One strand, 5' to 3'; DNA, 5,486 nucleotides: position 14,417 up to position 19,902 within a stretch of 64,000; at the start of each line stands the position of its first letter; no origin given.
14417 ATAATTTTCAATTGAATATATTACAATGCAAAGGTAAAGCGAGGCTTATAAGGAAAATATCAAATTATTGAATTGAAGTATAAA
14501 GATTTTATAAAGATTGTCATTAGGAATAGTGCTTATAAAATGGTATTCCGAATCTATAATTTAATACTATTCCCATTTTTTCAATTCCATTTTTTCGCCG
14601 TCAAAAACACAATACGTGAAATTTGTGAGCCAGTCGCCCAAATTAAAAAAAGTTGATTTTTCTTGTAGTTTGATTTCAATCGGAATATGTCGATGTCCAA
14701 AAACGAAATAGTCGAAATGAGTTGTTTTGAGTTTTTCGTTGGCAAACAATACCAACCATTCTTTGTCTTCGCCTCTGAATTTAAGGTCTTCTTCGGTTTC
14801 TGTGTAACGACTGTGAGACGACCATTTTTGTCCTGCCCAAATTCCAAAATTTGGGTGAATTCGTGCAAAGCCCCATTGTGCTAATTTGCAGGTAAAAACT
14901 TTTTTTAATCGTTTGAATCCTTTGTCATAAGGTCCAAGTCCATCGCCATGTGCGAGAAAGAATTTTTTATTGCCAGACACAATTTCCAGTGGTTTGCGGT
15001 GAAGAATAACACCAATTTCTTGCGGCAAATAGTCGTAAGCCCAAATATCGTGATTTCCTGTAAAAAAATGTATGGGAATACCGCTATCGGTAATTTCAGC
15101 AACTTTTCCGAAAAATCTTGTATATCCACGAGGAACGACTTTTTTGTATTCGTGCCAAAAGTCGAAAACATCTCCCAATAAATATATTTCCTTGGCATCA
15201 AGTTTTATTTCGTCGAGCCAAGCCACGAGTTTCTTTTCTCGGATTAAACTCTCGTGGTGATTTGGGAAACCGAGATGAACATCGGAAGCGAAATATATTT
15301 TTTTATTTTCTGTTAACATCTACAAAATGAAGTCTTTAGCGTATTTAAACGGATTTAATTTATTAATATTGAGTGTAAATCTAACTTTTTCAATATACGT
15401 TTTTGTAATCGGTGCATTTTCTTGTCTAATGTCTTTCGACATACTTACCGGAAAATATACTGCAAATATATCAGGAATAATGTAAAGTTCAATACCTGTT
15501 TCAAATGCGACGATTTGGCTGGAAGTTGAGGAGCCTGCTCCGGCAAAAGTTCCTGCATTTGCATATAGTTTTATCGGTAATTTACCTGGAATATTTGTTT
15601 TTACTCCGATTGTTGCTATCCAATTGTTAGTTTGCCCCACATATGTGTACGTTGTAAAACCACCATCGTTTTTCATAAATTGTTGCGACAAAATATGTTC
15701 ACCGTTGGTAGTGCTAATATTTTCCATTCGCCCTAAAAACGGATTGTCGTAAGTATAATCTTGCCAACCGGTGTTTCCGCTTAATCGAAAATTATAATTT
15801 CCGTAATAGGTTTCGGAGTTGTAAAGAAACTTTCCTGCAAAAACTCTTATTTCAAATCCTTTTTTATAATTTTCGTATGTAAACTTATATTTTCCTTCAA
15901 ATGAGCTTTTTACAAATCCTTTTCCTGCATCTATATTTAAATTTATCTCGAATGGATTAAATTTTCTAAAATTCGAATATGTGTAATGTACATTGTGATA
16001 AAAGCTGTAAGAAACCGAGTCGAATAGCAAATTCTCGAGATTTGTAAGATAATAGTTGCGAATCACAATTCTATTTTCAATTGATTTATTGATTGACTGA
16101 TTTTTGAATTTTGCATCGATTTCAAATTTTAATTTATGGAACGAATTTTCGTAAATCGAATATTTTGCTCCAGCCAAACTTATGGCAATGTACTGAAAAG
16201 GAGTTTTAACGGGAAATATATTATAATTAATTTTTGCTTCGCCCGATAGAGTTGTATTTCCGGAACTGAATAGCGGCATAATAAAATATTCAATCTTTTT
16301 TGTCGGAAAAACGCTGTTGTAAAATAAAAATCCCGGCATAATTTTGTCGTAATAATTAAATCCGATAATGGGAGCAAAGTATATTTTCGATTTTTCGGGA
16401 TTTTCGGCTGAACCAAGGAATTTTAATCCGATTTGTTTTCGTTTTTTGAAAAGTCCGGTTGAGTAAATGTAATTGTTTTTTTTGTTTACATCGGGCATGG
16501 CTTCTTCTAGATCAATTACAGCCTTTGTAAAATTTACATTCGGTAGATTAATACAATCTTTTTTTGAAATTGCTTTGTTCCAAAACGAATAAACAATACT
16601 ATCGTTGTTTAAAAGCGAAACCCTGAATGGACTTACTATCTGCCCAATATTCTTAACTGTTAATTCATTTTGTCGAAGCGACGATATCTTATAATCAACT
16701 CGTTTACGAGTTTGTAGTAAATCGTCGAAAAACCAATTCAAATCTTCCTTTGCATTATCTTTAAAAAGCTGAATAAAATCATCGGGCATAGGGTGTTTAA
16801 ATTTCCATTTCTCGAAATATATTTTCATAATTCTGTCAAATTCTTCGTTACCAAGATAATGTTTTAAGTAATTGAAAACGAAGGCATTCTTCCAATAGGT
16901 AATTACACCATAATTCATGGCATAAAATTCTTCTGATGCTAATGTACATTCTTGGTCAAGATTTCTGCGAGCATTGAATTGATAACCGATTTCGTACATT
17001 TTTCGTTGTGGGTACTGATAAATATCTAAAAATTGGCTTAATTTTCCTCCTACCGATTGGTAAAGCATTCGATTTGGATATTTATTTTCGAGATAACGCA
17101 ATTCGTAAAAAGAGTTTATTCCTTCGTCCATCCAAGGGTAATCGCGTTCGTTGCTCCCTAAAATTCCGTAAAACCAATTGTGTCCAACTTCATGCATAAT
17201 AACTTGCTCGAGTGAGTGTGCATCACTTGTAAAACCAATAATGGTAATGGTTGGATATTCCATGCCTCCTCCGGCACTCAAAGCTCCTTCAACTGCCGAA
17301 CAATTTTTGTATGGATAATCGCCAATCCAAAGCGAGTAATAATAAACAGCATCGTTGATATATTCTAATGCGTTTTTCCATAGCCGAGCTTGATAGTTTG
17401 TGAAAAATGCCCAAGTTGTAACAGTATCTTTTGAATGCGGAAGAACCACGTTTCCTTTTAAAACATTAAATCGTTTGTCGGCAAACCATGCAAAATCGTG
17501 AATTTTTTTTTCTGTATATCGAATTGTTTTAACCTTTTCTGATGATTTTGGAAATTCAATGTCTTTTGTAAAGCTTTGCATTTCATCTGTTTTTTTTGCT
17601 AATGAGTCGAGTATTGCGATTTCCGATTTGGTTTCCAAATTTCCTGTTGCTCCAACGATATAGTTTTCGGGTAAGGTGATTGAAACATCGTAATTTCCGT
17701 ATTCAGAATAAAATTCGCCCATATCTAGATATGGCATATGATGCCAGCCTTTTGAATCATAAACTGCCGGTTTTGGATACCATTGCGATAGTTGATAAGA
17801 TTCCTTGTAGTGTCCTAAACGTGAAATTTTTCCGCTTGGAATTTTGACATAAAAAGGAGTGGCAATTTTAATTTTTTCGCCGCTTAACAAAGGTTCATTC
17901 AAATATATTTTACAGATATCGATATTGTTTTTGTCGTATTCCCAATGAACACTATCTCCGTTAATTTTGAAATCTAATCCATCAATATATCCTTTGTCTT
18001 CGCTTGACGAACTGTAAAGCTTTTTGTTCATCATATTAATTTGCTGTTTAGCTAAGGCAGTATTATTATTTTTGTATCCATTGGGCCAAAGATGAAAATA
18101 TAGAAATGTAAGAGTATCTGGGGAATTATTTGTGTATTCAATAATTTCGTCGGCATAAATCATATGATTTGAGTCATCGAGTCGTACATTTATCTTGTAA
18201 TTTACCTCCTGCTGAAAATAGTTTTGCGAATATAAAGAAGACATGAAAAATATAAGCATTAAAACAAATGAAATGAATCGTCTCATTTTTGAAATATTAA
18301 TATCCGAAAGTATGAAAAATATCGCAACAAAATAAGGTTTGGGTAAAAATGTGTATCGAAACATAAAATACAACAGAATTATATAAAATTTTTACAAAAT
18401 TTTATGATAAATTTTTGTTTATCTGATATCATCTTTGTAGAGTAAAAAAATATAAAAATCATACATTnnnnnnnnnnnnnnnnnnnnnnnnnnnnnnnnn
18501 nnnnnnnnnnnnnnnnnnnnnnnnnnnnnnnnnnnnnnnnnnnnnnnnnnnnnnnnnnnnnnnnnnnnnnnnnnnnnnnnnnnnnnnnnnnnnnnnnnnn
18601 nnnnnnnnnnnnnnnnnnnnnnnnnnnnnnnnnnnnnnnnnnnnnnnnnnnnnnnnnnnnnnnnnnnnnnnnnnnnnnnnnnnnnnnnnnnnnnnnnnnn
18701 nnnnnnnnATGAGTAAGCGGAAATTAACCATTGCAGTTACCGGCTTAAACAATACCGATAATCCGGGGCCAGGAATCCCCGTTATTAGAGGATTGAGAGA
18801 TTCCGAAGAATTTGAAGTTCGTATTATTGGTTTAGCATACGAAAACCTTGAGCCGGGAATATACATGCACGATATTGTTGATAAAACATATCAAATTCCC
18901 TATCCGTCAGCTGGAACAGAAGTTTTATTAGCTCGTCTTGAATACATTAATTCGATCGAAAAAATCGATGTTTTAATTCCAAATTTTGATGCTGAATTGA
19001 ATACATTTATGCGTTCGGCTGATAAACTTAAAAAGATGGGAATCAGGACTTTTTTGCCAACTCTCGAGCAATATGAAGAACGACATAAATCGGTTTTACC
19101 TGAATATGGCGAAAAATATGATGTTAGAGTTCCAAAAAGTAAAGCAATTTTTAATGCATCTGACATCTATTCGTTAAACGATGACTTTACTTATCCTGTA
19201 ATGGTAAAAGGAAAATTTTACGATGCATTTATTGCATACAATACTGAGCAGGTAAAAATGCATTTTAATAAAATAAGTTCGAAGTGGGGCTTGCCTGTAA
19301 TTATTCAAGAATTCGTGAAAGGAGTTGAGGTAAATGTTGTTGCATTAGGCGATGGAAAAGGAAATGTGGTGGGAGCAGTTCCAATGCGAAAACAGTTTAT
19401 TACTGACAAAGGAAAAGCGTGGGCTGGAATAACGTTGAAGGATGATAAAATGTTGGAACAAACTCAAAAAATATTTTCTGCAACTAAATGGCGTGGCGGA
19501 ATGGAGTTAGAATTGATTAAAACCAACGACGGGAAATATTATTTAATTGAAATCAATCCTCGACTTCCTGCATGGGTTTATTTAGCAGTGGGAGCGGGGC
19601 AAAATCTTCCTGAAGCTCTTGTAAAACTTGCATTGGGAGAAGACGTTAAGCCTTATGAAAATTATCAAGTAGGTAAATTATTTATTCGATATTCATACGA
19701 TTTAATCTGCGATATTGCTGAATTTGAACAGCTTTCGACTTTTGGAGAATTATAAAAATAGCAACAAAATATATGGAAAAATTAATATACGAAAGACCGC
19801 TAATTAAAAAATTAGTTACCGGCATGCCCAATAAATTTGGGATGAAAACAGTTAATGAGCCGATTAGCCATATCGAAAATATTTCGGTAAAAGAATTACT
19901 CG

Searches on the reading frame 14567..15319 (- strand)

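Call 3: search_protein_families(library=pfam, proteins=[window:14567-15319:-], max_evalue=0.01)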
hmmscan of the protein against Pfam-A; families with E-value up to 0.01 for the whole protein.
window:14567-15319:- (250 aa): 2 families
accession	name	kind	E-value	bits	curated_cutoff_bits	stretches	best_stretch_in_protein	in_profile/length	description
PF00149.33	Metallophos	-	6.6e-06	27.1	21.5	1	7-213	2-191/191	Calcineurin-like phosphoesterase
PF12850.12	Metallophos_2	-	1.2e-05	25.8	27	0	7-140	2-101/154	Calcineurin-like phosphoesterase superfamily domain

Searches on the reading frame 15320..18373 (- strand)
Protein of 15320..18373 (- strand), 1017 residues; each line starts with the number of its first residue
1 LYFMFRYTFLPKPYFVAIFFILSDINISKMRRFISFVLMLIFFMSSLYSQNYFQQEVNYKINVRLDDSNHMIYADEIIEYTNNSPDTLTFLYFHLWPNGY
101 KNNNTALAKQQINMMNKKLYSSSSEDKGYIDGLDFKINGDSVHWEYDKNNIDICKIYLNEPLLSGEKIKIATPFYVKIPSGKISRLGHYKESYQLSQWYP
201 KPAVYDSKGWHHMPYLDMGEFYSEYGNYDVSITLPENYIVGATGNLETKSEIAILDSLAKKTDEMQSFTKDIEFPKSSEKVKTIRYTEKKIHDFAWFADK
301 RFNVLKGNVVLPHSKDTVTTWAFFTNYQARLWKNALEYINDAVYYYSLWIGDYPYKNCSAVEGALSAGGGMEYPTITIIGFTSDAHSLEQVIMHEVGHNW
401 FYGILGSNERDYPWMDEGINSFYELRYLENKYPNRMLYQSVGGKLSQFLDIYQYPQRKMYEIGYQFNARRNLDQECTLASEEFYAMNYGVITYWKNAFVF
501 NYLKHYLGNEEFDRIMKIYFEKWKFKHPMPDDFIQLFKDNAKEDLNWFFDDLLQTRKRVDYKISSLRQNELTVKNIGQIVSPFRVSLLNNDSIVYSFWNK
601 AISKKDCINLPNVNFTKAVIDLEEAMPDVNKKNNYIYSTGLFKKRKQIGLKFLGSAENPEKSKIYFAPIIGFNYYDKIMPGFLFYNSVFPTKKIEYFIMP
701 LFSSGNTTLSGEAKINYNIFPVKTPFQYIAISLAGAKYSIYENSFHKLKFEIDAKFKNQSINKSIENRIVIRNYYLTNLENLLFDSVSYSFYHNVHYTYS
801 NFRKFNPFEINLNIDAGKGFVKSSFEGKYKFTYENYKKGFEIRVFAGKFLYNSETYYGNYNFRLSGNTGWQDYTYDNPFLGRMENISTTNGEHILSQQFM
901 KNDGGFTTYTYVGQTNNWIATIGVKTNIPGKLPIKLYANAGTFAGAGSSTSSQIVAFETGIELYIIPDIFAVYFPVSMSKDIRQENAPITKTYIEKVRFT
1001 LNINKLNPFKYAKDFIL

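Call 3: search_protein_families(library=pfam, proteins=[window:15320-18373:-], max_evalue=0.01)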
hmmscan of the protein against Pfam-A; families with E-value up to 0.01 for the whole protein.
window:15320-18373:- (1017 aa): 1 family
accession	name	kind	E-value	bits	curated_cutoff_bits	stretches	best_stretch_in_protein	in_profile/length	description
PF01433.26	Peptidase_M1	-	6.1e-17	62.4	27.7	1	382-550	61-216/218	Peptidase family M1 domain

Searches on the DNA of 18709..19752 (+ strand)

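Call 80: search_rna_families(sources=[L007, L011, L024, L039, L061, L077, L078], threshold=gathering)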
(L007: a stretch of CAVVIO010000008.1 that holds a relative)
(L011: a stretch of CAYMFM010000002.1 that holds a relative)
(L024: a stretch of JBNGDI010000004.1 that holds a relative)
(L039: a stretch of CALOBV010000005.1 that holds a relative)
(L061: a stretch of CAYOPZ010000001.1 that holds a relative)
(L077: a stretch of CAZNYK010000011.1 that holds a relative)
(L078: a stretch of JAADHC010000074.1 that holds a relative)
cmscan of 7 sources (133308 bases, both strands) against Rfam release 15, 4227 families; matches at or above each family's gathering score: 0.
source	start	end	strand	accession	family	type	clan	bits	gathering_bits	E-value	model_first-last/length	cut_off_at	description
